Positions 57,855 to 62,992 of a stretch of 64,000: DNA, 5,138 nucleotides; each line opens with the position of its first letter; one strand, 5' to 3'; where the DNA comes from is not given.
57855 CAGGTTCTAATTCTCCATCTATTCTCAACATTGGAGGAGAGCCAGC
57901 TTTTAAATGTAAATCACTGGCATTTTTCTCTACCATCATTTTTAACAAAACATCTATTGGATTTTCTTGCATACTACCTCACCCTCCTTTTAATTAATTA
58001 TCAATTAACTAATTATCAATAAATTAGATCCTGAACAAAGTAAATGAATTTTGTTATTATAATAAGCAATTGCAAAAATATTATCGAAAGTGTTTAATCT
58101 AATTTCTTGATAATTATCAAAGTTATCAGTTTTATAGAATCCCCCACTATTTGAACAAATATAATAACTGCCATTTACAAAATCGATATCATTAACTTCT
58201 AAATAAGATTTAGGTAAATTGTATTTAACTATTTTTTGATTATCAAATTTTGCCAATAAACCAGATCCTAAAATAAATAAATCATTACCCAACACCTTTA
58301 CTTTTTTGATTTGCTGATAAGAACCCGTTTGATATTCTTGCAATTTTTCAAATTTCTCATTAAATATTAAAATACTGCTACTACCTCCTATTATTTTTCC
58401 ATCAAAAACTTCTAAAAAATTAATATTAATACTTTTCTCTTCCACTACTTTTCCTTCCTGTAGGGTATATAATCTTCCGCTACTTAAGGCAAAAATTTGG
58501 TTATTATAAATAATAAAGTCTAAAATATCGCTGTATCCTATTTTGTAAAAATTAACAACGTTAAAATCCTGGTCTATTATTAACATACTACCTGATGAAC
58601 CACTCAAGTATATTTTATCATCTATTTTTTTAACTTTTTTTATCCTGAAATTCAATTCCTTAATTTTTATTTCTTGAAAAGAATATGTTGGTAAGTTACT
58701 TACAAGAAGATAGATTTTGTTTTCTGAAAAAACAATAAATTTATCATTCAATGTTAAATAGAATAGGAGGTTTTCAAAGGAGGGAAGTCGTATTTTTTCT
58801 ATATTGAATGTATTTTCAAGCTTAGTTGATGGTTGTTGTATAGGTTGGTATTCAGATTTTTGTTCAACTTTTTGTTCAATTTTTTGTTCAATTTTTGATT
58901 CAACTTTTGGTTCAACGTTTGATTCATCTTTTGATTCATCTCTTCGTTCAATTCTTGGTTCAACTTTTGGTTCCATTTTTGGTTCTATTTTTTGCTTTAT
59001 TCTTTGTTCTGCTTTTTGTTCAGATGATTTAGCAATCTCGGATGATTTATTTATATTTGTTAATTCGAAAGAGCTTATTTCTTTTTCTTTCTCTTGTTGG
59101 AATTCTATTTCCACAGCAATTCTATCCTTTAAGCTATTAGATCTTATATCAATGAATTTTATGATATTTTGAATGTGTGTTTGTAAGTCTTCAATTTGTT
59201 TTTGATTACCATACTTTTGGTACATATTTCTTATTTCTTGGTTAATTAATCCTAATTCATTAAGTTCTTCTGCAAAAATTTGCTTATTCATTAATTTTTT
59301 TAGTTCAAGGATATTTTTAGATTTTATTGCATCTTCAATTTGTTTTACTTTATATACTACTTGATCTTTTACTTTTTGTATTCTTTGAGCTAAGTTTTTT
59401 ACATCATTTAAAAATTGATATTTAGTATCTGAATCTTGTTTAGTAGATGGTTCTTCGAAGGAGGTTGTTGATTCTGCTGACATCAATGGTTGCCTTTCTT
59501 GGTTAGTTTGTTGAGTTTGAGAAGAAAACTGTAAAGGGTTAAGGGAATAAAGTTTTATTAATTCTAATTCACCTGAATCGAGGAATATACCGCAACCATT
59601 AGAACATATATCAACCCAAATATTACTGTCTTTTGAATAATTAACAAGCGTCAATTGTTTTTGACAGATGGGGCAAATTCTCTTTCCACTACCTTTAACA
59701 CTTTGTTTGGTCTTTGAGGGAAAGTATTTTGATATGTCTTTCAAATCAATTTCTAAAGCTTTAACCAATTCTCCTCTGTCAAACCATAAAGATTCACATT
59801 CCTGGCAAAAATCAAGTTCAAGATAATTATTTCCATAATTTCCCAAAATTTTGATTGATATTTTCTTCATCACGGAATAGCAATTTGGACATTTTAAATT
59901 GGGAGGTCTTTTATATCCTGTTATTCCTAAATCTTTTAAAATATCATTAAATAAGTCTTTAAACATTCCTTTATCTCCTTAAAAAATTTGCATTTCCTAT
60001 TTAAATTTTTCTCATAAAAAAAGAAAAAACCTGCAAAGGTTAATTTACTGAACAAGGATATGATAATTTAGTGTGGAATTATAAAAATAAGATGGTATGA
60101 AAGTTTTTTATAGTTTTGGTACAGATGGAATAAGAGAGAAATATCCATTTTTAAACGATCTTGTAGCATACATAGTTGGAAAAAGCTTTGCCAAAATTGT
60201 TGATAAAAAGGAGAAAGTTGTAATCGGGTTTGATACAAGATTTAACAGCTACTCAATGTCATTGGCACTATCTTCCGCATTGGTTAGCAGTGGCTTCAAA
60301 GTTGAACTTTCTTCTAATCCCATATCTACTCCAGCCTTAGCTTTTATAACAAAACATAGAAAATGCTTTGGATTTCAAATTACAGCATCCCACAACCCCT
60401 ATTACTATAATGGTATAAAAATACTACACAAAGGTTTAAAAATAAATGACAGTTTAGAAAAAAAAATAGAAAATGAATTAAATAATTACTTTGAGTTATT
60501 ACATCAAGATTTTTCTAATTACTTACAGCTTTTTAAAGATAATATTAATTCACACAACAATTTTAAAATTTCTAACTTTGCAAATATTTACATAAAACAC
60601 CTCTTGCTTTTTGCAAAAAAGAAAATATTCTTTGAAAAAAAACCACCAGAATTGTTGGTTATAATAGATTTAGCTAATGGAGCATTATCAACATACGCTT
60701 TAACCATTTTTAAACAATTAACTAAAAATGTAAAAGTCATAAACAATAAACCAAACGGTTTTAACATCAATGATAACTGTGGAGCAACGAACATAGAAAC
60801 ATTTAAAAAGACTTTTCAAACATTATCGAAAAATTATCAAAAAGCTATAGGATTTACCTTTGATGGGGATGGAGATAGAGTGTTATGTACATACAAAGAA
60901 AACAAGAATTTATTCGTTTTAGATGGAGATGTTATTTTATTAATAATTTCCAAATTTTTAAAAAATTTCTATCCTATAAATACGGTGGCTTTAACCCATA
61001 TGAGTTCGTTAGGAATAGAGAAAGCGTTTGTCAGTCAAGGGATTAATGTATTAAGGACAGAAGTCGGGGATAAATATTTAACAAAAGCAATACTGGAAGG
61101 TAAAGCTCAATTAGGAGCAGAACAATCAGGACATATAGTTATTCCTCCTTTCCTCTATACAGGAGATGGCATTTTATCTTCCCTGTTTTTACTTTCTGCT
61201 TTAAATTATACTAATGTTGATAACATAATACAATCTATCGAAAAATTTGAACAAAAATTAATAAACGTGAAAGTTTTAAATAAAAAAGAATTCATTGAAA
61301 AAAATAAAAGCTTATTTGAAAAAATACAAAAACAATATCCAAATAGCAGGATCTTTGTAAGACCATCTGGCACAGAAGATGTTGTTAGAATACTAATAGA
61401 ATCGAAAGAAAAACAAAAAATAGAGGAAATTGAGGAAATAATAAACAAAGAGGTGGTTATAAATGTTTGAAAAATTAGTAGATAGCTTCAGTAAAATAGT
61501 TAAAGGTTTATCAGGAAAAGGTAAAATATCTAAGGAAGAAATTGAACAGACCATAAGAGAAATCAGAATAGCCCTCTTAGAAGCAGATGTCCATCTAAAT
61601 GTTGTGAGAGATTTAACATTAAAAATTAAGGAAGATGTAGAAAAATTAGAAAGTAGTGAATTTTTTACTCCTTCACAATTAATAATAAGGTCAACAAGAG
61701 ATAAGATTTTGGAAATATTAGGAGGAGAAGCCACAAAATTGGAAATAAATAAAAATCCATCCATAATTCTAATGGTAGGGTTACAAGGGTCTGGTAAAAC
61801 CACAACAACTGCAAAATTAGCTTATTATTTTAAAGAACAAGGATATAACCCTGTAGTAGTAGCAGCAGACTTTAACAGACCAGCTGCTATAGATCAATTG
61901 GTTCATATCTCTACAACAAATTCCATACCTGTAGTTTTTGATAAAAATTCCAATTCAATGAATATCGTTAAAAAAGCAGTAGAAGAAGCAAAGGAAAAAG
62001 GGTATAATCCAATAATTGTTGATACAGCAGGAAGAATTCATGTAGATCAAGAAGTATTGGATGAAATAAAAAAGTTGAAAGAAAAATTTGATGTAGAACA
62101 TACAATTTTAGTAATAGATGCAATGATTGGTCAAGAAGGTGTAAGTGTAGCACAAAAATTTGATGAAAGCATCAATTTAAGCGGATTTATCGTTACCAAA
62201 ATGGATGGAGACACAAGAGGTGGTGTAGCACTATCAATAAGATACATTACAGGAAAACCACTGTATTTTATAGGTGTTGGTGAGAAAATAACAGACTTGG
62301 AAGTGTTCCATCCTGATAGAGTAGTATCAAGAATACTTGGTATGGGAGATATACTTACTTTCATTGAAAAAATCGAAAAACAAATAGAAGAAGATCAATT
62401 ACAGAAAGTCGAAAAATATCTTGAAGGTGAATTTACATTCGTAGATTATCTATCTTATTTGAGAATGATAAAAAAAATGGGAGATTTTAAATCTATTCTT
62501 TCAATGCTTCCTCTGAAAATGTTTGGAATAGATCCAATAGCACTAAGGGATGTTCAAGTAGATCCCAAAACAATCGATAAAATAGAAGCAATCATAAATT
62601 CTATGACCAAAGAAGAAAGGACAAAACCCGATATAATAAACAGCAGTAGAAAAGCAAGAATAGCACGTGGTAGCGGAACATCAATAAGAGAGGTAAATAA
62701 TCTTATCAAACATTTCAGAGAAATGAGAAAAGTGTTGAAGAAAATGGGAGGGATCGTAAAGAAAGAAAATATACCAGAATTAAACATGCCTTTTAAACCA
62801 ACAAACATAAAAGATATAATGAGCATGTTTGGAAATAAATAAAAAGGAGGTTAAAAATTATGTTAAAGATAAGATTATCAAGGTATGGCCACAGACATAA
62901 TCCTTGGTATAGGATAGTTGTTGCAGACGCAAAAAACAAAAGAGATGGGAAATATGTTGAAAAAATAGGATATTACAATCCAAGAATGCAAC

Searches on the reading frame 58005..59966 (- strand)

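Call 14: search_protein_families(library=ncbifam, proteins=[window:58005-59966:-], max_evalue=1e-10)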
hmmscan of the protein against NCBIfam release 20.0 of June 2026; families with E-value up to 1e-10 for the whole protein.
window:58005-59966:- (653 aa): 0 families

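Call 52: search_protein_families(library=pfam, proteins=[window:58005-59966:-], max_evalue=0.00001)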
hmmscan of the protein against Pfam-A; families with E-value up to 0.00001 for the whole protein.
window:58005-59966:- (653 aa): 2 families
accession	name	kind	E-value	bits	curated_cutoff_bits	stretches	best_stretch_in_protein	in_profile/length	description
PF13453.11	Zn_ribbon_TFIIB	-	5.1e-11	42.2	22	0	97-137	1-38/41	Transcription factor zinc-finger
PF17005.11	WD40_like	-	1.6e-06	28.2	40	1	406-498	51-141/301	WD40-like domain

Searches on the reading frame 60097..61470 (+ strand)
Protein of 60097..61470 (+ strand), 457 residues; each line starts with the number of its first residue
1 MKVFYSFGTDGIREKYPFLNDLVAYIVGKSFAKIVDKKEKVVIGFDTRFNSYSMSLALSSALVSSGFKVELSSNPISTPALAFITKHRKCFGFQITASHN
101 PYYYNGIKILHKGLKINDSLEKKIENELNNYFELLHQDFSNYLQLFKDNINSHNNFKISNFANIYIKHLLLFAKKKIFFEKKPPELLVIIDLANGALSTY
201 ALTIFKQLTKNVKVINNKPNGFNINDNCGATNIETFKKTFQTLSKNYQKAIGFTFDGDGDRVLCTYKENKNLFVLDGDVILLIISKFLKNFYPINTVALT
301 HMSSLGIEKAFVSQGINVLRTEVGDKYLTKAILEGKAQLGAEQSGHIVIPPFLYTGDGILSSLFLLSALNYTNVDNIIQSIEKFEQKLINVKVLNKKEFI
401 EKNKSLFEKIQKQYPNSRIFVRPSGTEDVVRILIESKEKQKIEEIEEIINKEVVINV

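Call 14: search_protein_families(library=ncbifam, proteins=[window:60097-61470:+], max_evalue=1e-10)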
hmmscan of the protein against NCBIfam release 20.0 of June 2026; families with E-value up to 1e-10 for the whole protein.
window:60097-61470:+ (457 aa): 5 families
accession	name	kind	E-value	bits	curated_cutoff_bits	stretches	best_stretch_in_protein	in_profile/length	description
TIGR01455.1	glmM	equivalog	1.4e-91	307.4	447.55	1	7-451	1-438/442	phosphoglucosamine mutase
TIGR03990.1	Arch_GlmM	equivalog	3e-61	207.6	439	1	7-452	4-443/444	phosphoglucosamine mutase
NF007088.0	PRK09542.1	equivalog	7.9e-29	100.9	618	1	23-453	29-453/456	phosphomannomutase/phosphoglucomutase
NF046027.1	PhglucPhmanMutPgmG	equivalog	6.2e-21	74.6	600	1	23-372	27-354/460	phosphoglucomutase/phosphomannomutase PgmG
NF011943.0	PRK15414.1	subfamily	1.1e-18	67.5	801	1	11-444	11-444/456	phosphomannomutase CpsG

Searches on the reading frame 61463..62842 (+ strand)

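Call 52: search_protein_families(library=pfam, proteins=[window:61463-62842:+], max_evalue=0.00001)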
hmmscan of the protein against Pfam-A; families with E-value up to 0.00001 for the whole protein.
window:61463-62842:+ (459 aa): 7 families
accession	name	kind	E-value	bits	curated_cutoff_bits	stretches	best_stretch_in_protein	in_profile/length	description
PF00448.28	SRP54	-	2.3e-70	236.7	22.7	1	99-293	1-196/196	SRP54-type protein, GTPase domain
PF02978.25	SRP_SPB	-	2.4e-31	108.4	27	1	323-424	1-90/91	Signal peptide binding domain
PF02881.24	SRP54_N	-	2.3e-13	50.6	22.4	1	5-80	1-73/75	SRP54-type protein, helical bundle domain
PF06414.18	Zeta_toxin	-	2.2e-08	34.2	22.3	1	96-203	13-118/199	Zeta toxin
PF01656.29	CbiA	-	4.2e-07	30.4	25.4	1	109-252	9-88/125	CobQ/CobB/MinD/ParA nucleotide binding domain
PF20720.3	nSTAND3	-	1.3e-06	28.7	27.2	0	96-137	14-54/155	Novel STAND NTPase 3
PF02492.25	cobW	-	4.7e-06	26.7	20.7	0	101-248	2-154/180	CobW/HypB/UreG, nucleotide-binding domain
